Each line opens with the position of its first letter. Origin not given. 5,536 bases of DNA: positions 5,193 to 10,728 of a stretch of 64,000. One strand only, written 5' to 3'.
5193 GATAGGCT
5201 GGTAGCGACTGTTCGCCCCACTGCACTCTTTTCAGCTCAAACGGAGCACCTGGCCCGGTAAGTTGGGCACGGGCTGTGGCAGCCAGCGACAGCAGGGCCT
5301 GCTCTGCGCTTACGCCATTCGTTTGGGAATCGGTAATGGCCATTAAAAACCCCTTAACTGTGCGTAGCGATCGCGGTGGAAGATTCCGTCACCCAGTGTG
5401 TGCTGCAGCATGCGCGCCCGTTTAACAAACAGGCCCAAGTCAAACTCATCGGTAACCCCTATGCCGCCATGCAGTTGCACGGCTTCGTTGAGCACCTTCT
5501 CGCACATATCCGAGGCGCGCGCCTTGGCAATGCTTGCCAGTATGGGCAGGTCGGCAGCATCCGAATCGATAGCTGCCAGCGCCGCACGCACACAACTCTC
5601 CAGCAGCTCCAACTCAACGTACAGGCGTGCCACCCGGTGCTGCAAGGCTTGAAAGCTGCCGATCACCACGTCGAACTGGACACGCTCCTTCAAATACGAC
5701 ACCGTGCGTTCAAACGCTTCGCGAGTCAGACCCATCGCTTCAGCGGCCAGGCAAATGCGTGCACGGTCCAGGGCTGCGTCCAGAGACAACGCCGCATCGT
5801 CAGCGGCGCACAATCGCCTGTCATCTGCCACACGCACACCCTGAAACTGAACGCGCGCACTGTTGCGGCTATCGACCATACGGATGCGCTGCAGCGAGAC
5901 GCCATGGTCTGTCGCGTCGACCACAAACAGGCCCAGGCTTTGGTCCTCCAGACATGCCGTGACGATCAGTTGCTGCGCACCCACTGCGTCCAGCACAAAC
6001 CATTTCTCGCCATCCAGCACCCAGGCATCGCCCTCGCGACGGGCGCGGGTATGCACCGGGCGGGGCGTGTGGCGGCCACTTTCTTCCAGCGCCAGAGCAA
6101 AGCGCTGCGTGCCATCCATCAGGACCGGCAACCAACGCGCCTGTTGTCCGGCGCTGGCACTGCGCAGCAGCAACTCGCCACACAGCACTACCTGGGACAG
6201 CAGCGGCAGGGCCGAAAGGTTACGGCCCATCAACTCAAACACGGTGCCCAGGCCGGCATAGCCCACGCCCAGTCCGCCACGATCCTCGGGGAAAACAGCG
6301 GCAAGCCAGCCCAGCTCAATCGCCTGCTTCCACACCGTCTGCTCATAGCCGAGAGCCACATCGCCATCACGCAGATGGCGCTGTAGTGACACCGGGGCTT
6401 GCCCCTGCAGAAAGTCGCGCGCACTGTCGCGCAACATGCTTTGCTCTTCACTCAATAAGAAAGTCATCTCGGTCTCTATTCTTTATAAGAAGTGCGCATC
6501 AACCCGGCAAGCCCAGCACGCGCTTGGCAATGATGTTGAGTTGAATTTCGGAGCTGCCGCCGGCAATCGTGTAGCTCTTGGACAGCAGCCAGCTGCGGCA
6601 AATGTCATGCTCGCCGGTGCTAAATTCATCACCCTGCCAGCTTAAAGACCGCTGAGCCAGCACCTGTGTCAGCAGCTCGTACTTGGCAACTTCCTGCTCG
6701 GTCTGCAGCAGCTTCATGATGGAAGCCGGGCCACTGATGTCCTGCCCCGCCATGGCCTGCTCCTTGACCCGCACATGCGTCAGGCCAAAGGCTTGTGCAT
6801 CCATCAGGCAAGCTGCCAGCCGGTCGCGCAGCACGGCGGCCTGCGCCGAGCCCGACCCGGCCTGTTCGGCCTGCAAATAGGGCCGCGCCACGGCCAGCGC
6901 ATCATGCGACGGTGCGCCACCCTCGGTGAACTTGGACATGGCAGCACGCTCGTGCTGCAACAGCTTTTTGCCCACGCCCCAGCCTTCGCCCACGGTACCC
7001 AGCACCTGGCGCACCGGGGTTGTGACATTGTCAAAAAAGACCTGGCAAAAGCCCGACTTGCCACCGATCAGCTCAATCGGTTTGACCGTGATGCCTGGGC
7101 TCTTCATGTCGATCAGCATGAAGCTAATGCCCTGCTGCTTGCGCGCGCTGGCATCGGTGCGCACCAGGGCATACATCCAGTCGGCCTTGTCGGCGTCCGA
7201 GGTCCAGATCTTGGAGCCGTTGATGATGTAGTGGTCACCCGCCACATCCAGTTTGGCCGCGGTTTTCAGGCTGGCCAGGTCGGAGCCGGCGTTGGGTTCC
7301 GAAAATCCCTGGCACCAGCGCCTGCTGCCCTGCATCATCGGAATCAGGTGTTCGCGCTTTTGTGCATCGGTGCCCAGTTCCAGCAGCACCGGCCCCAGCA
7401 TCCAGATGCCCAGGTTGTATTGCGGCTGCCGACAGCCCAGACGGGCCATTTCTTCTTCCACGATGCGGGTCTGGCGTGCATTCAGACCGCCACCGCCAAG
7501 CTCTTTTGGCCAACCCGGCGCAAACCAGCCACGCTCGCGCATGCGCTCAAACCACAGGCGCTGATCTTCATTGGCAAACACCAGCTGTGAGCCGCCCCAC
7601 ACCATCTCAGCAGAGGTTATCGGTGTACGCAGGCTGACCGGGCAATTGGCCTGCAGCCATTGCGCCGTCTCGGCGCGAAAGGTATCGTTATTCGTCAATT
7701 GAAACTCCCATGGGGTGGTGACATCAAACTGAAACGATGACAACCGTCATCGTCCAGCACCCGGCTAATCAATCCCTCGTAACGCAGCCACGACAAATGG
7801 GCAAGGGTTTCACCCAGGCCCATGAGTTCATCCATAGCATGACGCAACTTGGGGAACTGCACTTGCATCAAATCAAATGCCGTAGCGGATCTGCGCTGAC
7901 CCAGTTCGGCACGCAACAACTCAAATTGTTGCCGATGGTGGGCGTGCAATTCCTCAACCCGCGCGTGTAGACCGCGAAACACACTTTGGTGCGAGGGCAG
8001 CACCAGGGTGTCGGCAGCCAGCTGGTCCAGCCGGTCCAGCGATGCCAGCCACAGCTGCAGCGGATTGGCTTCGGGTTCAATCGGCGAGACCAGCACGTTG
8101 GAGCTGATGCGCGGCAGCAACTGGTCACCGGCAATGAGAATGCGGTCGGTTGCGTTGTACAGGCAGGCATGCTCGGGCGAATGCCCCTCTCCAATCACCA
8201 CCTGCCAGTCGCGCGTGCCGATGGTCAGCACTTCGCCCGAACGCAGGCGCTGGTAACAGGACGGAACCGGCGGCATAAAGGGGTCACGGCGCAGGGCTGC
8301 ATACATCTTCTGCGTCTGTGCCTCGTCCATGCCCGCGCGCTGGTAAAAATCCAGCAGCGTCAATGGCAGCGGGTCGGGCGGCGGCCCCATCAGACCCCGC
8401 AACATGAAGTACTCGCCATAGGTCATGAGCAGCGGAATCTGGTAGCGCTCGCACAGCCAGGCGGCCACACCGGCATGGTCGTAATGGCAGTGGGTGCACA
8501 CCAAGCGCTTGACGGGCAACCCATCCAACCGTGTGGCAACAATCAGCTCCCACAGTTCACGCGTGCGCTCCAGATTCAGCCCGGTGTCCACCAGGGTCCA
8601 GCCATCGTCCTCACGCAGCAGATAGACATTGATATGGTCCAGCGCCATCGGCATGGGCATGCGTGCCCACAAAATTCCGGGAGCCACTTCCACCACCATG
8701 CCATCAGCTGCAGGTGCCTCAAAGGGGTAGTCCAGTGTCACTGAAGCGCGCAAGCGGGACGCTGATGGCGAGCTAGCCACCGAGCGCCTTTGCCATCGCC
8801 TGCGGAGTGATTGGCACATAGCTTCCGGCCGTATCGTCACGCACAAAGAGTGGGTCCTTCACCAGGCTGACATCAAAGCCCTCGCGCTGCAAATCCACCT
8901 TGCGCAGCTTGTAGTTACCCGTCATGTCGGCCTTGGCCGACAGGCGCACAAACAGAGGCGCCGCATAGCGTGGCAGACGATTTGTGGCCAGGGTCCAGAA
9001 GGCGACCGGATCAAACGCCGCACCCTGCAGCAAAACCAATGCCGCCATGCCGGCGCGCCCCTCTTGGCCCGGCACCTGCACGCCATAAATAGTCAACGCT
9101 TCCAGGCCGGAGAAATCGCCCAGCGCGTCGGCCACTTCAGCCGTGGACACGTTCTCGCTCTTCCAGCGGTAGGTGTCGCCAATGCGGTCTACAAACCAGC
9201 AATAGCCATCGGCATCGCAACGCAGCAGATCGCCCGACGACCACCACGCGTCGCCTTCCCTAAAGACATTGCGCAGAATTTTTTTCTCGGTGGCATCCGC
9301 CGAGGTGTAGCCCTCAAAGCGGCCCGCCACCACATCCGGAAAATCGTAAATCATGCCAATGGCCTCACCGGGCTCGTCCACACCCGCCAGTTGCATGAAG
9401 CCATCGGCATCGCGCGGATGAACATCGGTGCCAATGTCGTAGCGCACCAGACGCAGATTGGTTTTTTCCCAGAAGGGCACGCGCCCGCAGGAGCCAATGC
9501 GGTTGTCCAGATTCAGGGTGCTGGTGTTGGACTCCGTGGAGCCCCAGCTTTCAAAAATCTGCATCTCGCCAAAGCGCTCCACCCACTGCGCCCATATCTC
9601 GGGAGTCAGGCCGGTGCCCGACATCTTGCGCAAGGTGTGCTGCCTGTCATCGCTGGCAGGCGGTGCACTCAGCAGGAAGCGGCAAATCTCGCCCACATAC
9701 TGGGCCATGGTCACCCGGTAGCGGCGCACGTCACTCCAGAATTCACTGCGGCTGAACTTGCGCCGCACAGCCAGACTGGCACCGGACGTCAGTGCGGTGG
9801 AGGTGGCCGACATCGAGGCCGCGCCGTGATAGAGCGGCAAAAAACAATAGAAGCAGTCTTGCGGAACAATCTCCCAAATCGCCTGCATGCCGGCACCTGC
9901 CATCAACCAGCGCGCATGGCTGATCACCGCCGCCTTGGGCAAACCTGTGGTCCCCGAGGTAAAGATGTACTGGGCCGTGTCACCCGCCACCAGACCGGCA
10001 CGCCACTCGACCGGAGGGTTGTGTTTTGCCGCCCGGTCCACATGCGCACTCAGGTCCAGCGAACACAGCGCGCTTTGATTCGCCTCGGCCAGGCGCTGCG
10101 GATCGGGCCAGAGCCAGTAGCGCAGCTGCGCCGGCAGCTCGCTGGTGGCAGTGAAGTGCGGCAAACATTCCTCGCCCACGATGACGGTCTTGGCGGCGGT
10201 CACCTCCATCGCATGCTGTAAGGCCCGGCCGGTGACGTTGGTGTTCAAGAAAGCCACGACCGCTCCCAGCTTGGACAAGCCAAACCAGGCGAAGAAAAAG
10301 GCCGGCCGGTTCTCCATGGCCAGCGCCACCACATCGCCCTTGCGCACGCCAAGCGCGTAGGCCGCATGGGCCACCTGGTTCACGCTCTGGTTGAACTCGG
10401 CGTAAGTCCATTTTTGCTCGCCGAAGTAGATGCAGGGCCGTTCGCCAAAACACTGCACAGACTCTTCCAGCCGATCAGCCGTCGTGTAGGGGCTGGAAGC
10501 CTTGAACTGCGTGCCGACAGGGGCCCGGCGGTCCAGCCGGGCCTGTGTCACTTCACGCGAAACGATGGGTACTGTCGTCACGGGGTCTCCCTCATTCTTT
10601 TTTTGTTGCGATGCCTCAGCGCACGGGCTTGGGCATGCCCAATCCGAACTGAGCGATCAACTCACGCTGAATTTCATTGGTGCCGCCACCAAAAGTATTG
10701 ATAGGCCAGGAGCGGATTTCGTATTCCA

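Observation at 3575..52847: A 20-bp dyad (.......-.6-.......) recurs in ten promoter gaps of the steroid island: candidate regulon operator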

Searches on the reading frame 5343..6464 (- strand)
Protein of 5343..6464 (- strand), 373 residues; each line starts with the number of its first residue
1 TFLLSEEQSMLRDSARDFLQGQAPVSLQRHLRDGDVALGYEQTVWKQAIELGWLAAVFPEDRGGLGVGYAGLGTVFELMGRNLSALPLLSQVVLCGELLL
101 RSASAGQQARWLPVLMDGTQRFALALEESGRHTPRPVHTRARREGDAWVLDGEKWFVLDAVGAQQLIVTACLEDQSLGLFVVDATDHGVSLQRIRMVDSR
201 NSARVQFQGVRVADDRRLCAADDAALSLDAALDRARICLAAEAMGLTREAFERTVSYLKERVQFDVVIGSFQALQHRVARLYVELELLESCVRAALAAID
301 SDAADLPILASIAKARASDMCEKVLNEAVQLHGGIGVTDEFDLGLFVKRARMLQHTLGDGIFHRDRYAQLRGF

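Call 10: search_protein_families(library=pfam, proteins=[window:5343-6464:-], max_evalue=0.00001)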
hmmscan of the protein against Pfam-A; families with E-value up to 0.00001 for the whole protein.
window:5343-6464:- (373 aa): 4 families
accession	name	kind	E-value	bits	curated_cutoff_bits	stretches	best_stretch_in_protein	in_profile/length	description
PF00441.29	Acyl-CoA_dh_1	-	2e-29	103.1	22.4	1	230-360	9-138/150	Acyl-CoA dehydrogenase, C-terminal domain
PF02771.21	Acyl-CoA_dh_N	-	4.7e-17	62.8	22.9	1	5-118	1-112/113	Acyl-CoA dehydrogenase, N-terminal domain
PF08028.16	Acyl-CoA_dh_2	-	2.1e-10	41.4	22.7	1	237-340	1-113/134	Acyl-CoA dehydrogenase, C-terminal domain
PF02770.24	Acyl-CoA_dh_M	-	1.6e-08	35.1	33.3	1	134-209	13-96/97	Acyl-CoA dehydrogenase, middle domain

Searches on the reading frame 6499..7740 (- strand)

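Call 10: search_protein_families(library=pfam, proteins=[window:6499-7740:-], max_evalue=0.00001)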
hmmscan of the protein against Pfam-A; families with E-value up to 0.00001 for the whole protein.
window:6499-7740:- (413 aa): 3 families
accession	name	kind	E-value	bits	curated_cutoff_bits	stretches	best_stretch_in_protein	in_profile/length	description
PF02770.24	Acyl-CoA_dh_M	-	1.5e-20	73.6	33.3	1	143-239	1-97/97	Acyl-CoA dehydrogenase, middle domain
PF00441.29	Acyl-CoA_dh_1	-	2.3e-14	54.2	22.4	1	251-409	1-150/150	Acyl-CoA dehydrogenase, C-terminal domain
PF02771.21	Acyl-CoA_dh_N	-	5.3e-12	46.6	22.9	1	62-138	35-112/113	Acyl-CoA dehydrogenase, N-terminal domain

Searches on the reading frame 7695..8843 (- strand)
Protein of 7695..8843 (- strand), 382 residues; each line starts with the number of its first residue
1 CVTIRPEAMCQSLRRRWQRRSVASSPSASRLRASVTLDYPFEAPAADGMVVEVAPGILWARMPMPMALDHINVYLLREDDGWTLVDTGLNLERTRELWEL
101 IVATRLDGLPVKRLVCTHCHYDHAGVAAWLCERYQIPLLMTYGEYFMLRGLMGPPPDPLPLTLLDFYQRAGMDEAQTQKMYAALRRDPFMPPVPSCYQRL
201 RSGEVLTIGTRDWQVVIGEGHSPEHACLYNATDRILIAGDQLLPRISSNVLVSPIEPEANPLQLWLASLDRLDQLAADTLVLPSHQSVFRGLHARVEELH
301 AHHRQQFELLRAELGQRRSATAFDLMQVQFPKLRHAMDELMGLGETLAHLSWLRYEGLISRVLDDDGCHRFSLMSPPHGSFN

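Call 10: search_protein_families(library=pfam, proteins=[window:7695-8843:-], max_evalue=0.00001)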
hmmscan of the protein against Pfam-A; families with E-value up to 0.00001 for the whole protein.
window:7695-8843:- (382 aa): 1 family
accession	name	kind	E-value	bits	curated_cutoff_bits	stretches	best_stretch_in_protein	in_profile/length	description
PF00753.33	Lactamase_B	-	1.6e-31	110.2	22.7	1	69-285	4-196/196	Metallo-beta-lactamase superfamily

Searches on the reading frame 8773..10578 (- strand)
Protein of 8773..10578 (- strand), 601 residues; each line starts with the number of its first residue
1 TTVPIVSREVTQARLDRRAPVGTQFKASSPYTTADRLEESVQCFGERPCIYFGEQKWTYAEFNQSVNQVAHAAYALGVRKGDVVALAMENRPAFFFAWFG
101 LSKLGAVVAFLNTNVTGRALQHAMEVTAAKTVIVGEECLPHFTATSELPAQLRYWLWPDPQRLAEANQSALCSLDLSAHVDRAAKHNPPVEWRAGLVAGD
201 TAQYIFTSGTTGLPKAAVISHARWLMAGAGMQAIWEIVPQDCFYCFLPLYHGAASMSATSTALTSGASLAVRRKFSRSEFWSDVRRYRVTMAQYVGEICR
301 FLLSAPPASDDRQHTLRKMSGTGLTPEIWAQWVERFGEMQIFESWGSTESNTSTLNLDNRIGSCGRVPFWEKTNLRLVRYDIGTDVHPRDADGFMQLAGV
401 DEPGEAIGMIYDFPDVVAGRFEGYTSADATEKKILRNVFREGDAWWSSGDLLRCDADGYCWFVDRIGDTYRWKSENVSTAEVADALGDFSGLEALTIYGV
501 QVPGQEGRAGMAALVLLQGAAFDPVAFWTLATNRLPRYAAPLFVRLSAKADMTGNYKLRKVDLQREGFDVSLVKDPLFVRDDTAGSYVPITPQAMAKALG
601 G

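Call 10: search_protein_families(library=pfam, proteins=[window:8773-10578:-], max_evalue=0.00001)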
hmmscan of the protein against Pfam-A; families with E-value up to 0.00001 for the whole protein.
window:8773-10578:- (601 aa): 1 family
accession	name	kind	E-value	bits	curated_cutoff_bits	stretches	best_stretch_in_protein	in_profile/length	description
PF00501.34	AMP-binding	-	1.2e-61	209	29.9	1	37-378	1-356/384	AMP-binding enzyme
